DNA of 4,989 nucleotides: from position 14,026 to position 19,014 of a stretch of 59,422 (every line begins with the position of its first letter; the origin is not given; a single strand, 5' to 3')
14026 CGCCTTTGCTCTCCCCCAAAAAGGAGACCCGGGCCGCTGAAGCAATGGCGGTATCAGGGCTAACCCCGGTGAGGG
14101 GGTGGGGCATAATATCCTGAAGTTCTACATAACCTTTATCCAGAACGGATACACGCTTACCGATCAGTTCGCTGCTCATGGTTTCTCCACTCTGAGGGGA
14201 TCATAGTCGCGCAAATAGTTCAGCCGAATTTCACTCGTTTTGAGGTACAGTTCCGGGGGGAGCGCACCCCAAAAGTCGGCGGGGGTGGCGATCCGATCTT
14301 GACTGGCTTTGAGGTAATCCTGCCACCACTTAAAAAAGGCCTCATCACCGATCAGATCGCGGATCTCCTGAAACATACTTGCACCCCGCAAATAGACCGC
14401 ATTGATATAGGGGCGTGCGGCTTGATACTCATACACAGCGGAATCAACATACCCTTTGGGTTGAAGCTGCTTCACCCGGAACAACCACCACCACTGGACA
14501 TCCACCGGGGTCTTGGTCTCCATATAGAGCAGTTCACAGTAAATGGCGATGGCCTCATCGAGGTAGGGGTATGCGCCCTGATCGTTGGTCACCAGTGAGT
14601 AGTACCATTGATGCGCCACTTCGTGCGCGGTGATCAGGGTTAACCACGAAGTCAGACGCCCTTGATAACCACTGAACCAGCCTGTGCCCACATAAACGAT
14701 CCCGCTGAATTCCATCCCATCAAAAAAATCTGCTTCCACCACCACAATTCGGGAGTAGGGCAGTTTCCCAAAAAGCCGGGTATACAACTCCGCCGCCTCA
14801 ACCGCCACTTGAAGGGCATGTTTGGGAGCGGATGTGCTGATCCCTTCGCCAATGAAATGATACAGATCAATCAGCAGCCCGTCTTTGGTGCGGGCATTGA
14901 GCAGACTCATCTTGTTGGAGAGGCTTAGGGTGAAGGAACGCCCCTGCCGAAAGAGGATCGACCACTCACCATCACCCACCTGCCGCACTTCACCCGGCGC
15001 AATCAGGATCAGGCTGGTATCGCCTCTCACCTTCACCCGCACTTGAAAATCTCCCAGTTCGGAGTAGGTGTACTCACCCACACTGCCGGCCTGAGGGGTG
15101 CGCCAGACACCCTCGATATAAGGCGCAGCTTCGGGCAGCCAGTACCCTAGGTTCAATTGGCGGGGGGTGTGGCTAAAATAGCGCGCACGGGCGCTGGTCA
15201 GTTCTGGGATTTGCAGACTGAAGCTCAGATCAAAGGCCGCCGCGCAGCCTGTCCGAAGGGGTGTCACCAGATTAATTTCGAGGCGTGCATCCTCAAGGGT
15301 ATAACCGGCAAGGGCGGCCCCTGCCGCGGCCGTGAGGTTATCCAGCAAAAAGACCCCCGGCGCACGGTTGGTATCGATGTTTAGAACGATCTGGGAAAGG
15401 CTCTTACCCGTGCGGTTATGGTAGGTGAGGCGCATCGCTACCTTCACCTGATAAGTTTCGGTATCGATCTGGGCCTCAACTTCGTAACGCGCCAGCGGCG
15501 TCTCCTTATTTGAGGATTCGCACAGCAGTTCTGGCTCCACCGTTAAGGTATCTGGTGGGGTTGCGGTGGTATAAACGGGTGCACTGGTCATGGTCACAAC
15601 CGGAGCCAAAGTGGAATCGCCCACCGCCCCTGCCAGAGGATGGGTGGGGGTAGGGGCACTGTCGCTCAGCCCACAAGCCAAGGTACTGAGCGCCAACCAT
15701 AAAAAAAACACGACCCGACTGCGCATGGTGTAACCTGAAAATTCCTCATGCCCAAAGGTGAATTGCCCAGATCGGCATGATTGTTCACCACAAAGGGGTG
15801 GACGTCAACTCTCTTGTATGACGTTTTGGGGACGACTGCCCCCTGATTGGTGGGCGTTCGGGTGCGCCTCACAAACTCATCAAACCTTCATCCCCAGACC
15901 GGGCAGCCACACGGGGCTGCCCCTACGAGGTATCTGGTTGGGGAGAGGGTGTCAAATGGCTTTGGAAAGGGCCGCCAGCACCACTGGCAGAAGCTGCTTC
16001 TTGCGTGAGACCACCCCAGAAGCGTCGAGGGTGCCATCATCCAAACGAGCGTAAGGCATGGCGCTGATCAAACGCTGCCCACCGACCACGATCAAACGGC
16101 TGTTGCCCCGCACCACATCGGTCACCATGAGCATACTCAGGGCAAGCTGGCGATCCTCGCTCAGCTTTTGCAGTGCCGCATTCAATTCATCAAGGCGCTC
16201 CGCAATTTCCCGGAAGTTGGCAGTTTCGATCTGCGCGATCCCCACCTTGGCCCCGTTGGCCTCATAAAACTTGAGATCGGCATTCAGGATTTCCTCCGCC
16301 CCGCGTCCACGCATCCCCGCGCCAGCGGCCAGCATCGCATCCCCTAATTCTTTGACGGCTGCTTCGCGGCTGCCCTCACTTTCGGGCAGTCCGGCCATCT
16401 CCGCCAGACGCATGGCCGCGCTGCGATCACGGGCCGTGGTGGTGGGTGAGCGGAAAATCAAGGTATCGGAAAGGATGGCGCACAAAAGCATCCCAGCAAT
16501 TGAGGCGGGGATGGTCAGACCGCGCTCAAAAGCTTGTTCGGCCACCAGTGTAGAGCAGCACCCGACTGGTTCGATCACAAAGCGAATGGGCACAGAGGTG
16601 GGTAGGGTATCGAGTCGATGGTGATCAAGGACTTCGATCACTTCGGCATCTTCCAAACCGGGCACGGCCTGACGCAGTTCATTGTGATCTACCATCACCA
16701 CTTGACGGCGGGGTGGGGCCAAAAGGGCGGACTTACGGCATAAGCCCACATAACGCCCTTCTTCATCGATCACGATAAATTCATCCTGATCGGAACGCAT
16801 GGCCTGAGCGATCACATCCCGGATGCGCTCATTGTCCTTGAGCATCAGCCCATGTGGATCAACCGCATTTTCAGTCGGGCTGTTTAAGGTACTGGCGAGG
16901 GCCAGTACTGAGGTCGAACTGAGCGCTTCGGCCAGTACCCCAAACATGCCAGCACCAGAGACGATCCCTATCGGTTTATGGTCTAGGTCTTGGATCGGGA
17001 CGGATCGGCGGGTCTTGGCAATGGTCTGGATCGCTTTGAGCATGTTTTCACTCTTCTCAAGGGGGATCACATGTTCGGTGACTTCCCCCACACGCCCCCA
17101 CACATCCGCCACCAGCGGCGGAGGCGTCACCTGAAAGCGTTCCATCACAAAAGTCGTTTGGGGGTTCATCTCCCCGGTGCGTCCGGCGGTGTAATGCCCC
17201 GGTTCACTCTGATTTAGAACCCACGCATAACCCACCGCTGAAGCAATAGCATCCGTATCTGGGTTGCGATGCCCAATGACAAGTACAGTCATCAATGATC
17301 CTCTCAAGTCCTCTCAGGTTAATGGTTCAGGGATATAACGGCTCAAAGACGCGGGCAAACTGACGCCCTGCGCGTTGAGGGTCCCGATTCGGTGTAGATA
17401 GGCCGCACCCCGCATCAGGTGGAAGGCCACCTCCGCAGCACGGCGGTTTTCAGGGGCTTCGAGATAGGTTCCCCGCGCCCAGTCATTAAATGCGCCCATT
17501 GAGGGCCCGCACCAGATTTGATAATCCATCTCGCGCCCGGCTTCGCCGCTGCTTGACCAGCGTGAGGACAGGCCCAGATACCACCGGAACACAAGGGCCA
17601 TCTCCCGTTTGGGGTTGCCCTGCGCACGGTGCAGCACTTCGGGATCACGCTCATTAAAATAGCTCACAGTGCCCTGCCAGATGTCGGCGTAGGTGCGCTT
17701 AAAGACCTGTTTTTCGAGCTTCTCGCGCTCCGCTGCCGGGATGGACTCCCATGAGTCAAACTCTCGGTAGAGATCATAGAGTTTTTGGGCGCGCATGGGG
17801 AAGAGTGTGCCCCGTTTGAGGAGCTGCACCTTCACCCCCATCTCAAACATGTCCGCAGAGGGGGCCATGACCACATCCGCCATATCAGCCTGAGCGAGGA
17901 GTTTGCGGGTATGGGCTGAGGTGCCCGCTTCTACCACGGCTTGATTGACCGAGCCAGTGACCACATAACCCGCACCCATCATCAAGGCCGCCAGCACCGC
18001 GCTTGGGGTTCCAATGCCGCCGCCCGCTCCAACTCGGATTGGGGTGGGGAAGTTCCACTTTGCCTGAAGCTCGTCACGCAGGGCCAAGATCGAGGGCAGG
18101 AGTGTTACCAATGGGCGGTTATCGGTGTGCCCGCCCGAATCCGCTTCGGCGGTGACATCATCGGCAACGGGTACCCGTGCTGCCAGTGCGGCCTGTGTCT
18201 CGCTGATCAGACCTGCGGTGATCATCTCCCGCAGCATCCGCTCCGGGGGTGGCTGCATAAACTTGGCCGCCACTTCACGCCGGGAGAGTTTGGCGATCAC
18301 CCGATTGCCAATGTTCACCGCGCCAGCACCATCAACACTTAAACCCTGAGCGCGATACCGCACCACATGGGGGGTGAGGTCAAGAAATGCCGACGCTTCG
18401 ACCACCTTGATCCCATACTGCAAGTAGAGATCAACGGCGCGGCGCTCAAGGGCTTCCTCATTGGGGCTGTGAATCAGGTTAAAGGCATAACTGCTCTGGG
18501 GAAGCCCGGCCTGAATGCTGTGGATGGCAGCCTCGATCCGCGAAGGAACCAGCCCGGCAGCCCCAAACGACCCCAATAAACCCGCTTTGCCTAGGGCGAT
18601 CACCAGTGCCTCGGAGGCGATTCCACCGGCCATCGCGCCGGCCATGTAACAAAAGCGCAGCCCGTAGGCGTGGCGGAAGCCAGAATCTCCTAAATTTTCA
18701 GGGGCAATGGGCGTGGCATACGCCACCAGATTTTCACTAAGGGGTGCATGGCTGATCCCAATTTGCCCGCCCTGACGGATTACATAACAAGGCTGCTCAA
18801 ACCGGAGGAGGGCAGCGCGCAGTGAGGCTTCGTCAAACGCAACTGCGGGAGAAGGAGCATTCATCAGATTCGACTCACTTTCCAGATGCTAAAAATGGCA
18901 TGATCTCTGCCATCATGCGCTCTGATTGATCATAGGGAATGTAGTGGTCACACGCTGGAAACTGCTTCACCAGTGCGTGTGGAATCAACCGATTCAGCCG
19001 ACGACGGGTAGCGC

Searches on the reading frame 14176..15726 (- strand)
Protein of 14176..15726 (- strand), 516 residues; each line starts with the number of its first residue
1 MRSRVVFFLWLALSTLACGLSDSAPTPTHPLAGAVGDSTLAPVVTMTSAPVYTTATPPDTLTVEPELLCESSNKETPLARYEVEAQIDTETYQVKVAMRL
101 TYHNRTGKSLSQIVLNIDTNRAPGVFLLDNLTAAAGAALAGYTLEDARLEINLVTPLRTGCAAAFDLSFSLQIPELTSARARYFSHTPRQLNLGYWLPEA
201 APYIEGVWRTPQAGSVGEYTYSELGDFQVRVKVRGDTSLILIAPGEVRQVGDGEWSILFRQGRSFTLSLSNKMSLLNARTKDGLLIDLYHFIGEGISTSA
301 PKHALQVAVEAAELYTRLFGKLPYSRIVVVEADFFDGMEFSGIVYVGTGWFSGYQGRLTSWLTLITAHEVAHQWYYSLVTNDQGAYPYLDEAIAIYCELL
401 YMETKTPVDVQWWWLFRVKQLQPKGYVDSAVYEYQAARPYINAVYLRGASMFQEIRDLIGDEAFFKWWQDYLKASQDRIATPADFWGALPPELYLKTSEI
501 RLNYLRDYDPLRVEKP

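Call 30: search_protein_families(library=pfam, proteins=[window:14176-15726:-], max_evalue=0.000001)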
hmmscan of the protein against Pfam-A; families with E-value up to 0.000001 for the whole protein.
window:14176-15726:- (516 aa): 1 family
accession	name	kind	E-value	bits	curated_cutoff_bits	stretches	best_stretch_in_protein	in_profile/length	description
PF01433.26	Peptidase_M1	-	2.4e-15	57.2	27.7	1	322-491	23-205/218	Peptidase family M1 domain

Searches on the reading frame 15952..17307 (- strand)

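Call 10: search_protein_families(library=pfam, proteins=[window:15952-17307:-], max_evalue=0.00001)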
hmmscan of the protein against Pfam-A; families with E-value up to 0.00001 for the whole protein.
window:15952-17307:- (451 aa): 2 families
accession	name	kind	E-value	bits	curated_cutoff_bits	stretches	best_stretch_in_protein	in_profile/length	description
PF02833.19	DHHA2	-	1.9e-26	93.3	27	1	324-445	2-125/126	DHHA2 domain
PF01368.27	DHH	-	4.6e-18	66.1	28.1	1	8-278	2-125/125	DHH family, N-terminal domain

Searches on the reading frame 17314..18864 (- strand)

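Call 10: search_protein_families(library=pfam, proteins=[window:17314-18864:-], max_evalue=0.00001)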
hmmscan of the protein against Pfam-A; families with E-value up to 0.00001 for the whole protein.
window:17314-18864:- (516 aa): 3 families
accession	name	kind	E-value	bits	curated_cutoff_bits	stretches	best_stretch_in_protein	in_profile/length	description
PF21607.2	FabD_helical_ins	-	4.4e-32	110.6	27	1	369-448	1-80/80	[Acyl-carrier-protein] S-malonyltransferase, inserted helical domain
PF18328.6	PfaD_N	-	4.8e-09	36.5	26.3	1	7-38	7-38/62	Fatty acid synthase subunit PfaD N-terminal domain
PF03060.21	NMO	-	2.4e-07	30.9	28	1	76-337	16-255/331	Nitronate monooxygenase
